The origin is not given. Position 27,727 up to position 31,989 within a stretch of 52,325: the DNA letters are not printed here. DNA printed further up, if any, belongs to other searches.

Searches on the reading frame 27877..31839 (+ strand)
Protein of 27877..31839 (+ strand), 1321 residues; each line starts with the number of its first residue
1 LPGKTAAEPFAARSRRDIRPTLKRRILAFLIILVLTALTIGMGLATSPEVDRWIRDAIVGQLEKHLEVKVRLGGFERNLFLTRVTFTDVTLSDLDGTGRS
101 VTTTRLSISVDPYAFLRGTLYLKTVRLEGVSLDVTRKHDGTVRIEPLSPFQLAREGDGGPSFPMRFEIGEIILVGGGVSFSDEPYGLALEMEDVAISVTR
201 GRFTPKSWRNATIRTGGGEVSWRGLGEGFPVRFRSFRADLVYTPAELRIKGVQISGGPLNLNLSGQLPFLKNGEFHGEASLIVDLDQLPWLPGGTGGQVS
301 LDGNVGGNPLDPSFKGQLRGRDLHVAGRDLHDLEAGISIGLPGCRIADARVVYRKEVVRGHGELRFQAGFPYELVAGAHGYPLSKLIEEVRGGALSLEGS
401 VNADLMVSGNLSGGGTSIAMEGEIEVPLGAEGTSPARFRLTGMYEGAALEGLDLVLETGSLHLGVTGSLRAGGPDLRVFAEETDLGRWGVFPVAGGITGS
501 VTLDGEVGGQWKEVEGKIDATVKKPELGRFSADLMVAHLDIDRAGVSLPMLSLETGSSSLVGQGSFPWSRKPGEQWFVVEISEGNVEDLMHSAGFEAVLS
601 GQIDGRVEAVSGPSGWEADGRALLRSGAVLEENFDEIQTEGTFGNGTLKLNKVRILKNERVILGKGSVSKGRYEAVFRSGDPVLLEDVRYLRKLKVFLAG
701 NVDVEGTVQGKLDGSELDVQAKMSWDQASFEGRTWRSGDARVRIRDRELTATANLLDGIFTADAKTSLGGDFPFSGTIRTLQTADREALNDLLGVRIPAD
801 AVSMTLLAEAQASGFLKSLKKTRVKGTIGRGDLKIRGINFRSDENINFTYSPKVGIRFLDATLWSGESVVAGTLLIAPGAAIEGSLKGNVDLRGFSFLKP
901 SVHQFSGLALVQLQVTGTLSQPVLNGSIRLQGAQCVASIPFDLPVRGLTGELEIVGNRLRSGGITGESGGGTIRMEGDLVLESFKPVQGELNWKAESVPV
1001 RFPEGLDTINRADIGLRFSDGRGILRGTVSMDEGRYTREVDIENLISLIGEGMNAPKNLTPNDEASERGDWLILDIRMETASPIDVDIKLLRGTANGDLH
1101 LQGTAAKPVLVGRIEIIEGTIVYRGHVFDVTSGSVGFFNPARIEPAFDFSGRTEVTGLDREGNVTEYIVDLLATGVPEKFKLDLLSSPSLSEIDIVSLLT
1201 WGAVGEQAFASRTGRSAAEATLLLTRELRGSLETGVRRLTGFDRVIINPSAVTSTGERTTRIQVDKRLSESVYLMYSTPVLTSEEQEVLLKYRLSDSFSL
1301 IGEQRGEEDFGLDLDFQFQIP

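Call 56: search_protein_families(library=pfam, proteins=[window:27877-31839:+], max_evalue=0.00001)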
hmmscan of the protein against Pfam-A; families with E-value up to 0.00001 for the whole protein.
window:27877-31839:+ (1321 aa): 3 families
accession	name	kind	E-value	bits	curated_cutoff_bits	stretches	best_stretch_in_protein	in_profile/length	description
PF04357.19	TamB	-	4.2e-35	122.2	22.4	1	964-1318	3-381/381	TamB, inner membrane protein subunit of TAM complex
PF05359.17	DUF748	-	1.7e-18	66.6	50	1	23-234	14-215/1037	Domain of Unknown Function (DUF748)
PF05170.20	AsmA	-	1.1e-08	34.9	29.8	1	26-221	11-211/607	AsmA family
